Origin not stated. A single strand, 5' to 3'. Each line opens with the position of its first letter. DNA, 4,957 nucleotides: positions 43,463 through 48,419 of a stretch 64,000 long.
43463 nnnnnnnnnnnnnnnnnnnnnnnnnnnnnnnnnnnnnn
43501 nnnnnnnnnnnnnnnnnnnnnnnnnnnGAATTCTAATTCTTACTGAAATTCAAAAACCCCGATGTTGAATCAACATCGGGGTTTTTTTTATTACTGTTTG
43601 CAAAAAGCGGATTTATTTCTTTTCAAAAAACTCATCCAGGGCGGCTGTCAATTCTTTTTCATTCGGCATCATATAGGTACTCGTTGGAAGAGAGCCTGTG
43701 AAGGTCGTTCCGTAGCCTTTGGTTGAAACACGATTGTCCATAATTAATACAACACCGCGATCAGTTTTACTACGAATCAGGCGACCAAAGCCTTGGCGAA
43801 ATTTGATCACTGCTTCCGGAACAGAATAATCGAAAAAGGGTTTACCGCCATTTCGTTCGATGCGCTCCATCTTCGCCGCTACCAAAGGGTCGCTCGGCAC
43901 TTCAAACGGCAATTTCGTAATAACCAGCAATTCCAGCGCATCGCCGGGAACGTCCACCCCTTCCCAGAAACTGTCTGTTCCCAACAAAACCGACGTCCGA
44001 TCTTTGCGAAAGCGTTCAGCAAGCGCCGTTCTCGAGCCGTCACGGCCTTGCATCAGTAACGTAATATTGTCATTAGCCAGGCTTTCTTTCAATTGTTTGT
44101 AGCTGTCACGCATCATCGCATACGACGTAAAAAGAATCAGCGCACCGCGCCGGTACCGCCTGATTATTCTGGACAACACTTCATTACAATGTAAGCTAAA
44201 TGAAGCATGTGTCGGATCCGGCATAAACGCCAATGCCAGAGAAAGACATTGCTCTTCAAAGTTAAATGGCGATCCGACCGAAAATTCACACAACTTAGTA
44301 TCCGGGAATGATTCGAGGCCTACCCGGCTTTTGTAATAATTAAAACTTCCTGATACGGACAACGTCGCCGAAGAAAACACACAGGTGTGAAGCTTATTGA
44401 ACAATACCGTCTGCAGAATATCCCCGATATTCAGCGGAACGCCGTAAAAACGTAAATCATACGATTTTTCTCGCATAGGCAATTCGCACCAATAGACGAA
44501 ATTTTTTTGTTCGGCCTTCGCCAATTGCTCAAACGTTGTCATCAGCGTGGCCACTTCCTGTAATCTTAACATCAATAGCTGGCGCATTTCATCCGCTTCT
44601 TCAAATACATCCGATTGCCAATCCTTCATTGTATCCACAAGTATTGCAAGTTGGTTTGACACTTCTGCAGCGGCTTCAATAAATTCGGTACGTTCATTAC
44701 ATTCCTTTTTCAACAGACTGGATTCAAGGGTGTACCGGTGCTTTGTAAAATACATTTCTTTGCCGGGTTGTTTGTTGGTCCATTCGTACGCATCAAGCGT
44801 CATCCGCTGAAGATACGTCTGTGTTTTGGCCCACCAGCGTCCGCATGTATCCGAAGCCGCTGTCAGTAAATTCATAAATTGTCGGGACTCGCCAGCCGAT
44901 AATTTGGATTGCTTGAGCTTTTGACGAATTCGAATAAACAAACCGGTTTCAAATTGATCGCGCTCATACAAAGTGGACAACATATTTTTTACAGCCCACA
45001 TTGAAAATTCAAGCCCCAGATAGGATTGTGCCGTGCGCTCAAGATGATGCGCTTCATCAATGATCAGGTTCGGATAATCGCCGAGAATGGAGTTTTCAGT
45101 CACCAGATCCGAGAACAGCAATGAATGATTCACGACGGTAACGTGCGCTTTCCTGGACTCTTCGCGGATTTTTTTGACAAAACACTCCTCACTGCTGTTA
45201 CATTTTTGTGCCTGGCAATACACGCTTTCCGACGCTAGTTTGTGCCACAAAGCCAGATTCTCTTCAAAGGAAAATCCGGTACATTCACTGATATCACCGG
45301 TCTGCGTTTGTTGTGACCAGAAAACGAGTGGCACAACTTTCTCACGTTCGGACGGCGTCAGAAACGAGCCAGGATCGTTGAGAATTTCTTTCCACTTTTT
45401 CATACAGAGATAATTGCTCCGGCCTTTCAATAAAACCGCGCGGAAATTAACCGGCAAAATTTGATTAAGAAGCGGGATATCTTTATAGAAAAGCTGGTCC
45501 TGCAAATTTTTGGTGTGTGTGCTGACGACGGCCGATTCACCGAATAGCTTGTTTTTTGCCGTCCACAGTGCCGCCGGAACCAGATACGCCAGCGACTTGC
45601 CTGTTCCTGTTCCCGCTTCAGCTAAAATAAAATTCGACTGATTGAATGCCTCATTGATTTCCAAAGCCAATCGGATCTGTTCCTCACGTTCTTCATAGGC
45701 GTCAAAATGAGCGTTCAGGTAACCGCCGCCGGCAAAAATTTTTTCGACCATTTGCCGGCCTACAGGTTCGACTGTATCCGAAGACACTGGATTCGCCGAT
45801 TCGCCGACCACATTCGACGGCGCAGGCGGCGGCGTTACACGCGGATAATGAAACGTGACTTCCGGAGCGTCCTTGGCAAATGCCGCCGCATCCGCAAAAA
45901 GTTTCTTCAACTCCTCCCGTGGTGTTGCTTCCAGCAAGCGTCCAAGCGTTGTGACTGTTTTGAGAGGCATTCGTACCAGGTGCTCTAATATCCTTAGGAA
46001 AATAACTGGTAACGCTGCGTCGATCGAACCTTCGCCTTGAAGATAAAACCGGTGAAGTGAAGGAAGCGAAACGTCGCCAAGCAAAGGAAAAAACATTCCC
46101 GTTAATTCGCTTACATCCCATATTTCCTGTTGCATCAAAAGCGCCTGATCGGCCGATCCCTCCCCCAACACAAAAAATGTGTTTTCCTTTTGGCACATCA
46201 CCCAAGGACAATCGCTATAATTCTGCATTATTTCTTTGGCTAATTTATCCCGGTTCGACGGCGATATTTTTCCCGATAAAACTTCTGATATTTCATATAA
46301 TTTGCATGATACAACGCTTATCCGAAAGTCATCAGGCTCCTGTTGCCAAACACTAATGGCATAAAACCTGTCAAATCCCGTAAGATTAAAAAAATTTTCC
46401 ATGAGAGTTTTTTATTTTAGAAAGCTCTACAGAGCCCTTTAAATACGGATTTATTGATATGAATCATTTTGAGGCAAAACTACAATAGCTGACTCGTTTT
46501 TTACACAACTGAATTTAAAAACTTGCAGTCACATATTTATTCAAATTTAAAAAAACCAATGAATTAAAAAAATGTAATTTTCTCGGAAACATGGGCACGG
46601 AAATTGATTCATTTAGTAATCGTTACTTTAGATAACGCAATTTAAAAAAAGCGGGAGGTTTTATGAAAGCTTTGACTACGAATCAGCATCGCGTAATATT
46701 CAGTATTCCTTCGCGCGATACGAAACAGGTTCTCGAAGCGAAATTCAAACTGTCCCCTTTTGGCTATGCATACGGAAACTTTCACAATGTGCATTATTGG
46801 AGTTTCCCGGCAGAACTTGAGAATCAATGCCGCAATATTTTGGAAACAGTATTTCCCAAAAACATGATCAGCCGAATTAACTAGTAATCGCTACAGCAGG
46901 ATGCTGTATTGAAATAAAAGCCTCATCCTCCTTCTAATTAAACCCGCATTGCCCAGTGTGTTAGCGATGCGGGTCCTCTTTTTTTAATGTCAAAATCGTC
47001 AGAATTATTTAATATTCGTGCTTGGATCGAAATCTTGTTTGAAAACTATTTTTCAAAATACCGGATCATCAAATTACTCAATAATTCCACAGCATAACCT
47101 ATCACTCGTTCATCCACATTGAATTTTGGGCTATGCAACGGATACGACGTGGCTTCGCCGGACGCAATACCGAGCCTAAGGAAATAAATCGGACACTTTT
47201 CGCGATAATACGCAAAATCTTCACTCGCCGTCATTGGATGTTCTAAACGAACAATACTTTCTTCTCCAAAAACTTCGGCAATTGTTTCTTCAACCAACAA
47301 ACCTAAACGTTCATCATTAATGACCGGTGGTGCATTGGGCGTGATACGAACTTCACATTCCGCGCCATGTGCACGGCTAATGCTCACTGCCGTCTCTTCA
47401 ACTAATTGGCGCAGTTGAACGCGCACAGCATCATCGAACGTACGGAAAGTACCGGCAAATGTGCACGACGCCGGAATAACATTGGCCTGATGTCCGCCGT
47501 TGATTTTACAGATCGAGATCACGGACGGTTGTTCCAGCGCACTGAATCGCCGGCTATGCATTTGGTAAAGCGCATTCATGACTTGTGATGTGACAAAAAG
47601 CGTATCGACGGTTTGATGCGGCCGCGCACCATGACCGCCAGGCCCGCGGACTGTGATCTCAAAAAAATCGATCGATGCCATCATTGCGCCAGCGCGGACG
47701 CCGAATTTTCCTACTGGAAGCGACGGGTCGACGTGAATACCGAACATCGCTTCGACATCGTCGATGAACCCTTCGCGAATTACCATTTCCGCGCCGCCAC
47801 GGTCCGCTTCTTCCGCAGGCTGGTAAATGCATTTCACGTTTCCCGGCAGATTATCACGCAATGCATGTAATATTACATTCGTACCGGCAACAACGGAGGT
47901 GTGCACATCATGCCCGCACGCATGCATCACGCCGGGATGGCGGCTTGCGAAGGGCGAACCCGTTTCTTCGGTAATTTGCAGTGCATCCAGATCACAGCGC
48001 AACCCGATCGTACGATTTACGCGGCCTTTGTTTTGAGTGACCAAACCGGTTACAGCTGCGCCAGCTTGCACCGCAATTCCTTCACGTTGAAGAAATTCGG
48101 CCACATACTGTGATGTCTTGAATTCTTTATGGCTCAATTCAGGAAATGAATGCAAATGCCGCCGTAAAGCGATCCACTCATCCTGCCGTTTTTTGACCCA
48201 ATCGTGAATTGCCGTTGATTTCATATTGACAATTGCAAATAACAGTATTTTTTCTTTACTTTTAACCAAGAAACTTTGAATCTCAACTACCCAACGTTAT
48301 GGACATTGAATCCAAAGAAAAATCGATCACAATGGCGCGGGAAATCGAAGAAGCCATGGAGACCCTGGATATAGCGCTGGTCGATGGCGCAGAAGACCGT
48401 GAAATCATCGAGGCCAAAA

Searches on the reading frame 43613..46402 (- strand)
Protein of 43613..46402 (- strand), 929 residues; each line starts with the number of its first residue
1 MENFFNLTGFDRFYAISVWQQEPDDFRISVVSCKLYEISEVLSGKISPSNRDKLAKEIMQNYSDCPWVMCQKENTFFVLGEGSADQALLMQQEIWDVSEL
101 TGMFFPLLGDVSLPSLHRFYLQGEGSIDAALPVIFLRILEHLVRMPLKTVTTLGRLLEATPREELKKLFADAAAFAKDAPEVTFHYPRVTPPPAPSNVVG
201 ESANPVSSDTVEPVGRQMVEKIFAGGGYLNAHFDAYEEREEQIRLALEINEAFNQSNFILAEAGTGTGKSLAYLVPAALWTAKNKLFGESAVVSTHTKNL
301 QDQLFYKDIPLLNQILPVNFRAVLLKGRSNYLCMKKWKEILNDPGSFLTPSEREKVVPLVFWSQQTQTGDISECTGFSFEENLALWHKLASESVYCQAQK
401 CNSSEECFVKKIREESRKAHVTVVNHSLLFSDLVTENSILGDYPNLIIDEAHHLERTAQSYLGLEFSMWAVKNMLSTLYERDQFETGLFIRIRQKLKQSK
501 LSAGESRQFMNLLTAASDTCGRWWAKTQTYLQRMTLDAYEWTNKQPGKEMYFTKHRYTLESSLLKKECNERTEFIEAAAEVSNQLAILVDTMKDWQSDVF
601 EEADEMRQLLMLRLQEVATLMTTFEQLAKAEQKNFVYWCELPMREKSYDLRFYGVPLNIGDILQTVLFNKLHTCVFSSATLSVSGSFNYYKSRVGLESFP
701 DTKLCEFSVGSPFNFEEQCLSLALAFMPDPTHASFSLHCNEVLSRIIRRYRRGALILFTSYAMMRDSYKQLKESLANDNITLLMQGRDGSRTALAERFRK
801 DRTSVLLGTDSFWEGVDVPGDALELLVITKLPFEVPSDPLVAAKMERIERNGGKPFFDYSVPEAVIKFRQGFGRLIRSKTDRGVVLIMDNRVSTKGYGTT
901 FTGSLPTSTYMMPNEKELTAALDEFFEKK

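Call 72: search_protein_families(library=pfam, proteins=[window:43613-46402:-], max_evalue=0.001)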
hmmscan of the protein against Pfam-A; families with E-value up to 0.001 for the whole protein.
window:43613-46402:- (929 aa): 4 families
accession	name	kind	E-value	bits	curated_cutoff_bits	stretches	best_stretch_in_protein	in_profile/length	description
PF13307.12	Helicase_C_2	-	5.5e-48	163.6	25.3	1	744-907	2-169/170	Helicase C-terminal domain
PF00270.35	DEAD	-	2.2e-10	41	26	1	255-307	13-64/167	DEAD/DEAH box helicase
PF04851.21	ResIII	-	4.3e-07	30.4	22.5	0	410-457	88-140/164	Type III restriction enzyme, res subunit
PF00271.37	Helicase_C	-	0.00012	22.7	23.5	0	741-835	4-96/110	Helicase conserved C-terminal domain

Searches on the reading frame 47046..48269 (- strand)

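Call 42: search_protein_families(library=pfam, proteins=[window:47046-48269:-], max_evalue=0.001)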
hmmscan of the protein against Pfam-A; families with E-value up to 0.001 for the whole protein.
window:47046-48269:- (407 aa): 2 families
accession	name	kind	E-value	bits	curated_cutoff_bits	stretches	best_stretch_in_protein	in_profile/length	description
PF01546.33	Peptidase_M20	-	1.3e-40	139.9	24.6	1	90-400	2-203/206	Peptidase family M20/M25/M40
PF07687.19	M20_dimer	-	2.9e-10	40.5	21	1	203-293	9-98/107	Peptidase dimerisation domain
